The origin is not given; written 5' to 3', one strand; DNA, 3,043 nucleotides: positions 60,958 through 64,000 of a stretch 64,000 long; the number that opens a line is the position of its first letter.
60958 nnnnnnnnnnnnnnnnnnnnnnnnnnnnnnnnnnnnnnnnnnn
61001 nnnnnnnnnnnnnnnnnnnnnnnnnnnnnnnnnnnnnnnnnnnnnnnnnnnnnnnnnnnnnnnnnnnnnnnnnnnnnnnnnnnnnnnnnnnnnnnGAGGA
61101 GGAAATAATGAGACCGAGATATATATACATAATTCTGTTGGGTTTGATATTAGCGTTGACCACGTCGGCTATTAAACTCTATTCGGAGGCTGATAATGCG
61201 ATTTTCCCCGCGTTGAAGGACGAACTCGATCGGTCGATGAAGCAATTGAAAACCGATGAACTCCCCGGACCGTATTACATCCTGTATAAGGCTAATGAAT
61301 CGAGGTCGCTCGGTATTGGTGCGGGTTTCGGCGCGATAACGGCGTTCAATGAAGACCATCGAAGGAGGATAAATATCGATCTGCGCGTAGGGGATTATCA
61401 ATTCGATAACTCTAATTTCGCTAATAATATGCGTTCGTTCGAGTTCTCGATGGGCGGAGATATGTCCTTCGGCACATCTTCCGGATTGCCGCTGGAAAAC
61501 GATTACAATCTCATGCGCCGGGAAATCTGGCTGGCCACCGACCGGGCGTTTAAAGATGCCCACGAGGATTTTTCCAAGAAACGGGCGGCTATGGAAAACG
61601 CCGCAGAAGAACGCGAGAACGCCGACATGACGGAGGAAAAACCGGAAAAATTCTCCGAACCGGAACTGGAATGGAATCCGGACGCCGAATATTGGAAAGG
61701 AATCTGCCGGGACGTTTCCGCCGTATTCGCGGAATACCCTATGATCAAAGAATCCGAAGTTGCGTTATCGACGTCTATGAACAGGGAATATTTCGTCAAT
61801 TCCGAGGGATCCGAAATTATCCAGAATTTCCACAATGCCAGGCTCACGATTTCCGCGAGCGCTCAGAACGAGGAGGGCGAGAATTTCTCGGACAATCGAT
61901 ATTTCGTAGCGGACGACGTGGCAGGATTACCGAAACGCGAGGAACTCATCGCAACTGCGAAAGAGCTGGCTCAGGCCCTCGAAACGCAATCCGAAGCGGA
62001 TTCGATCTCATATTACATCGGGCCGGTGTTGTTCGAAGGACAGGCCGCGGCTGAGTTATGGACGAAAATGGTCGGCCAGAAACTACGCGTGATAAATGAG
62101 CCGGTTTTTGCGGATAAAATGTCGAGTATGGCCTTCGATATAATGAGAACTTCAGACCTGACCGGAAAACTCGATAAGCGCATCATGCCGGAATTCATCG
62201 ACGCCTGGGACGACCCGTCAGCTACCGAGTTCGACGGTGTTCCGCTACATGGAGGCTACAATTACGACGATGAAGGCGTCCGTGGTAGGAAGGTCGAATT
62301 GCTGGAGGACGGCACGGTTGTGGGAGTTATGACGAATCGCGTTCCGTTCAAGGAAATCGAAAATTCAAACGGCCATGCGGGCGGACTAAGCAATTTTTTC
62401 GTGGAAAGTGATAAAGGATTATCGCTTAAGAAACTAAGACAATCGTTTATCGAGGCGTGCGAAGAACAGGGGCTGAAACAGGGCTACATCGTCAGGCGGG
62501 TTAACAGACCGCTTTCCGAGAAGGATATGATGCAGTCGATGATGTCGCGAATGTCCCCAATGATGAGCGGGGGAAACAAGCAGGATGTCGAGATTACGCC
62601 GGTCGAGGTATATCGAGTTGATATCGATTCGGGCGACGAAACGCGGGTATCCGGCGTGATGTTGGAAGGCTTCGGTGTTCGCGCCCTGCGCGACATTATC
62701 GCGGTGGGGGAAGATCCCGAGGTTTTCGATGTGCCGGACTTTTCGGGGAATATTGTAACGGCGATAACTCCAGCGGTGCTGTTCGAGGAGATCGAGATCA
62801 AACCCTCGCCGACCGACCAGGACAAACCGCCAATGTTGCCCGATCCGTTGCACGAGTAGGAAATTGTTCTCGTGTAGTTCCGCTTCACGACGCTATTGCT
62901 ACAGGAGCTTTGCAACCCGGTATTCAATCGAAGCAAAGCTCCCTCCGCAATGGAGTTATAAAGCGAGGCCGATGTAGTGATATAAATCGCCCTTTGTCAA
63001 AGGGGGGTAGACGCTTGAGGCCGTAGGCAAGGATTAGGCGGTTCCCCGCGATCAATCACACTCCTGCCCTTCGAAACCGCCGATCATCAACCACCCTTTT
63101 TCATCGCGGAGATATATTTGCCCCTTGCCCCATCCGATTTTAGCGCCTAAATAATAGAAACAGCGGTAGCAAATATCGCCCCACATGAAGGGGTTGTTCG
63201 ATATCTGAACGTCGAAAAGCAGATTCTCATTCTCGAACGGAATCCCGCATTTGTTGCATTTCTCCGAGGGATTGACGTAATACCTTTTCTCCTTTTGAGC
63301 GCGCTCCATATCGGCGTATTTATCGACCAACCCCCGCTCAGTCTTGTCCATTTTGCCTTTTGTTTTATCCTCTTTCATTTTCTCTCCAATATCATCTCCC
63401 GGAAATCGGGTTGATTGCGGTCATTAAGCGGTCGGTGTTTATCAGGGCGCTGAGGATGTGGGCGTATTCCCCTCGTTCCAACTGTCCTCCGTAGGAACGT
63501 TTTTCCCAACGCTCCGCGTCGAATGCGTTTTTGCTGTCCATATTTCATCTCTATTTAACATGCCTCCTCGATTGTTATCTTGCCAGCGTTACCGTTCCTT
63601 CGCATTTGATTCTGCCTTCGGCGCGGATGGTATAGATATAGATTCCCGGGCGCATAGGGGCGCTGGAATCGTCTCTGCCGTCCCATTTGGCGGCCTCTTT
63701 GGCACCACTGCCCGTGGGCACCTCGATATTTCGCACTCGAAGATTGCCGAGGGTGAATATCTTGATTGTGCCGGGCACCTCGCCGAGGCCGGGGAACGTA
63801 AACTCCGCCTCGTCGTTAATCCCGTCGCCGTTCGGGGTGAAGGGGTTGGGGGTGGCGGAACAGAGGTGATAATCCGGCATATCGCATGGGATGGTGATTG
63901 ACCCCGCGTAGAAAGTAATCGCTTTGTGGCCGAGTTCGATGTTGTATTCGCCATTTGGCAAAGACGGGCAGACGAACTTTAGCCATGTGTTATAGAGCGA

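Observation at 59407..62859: Tandem secreted TldD-like / PmbA-like metallopeptidase pair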

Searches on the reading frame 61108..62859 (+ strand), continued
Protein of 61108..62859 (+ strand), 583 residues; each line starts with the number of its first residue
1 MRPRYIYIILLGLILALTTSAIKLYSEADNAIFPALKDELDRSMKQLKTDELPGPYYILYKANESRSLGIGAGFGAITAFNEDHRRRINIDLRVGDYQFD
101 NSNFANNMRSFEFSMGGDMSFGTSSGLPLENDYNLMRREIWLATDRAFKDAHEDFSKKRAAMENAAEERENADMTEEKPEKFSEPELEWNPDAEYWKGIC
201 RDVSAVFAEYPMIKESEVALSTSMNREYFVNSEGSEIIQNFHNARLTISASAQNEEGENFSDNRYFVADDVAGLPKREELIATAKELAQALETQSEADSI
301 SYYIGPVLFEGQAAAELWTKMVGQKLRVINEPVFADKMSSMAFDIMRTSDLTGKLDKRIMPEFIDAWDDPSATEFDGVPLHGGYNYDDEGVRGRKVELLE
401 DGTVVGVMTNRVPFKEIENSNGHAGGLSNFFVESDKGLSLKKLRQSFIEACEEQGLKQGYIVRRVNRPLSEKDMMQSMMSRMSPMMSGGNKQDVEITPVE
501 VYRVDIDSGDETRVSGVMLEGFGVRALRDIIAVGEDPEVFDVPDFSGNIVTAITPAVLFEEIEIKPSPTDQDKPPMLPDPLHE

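Call 83: search_protein_representatives(protein=window:61108-62856:+)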
Query: 583 residues. Proteins with E-value up to 0.001 (for the whole library): 3549; up to 1e-10: 2245; up to 1e-30: 1031. The best 150 are listed.
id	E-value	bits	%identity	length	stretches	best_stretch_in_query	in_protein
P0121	0.0e+00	1313.4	100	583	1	1-583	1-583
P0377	2.9e-164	564.3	33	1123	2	28-581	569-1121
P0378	2.4e-139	482.0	32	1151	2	29-580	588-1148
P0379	2.5e-132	458.8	32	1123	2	29-581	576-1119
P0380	2.9e-131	455.3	33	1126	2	29-580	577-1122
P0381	1.2e-130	453.3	40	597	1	8-581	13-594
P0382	3.1e-125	435.5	31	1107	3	29-534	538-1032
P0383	2.6e-123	429.1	30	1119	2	30-580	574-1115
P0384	2.1e-122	426.1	30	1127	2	29-580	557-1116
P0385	3.5e-122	425.4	30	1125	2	29-581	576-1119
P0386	2.6e-121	422.5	31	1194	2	29-581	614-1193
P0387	2.9e-121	422.3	31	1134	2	33-580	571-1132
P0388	3.8e-119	415.4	31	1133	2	27-580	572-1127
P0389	3.5e-117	408.9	40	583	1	11-581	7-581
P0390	4.4e-117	408.6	30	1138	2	20-542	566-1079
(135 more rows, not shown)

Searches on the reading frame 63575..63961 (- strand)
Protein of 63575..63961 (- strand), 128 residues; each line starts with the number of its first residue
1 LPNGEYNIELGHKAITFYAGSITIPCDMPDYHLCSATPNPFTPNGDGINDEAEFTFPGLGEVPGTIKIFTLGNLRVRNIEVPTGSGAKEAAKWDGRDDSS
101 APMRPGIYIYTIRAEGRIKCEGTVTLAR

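Call 72: search_protein_families(library=pfam, proteins=[window:63575-63961:-], max_evalue=0.001)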
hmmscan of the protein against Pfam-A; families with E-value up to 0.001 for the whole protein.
window:63575-63961:- (128 aa): 2 families
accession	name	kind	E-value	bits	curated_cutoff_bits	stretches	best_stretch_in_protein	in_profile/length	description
PF13585.12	CHU_C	-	3.5e-06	27.5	27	1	37-115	3-75/86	CHU_C Type IX secretion signal domain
PF13860.13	FlgD_ig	-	0.00075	19.9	27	0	65-115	26-76/79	FlgD Ig-like domain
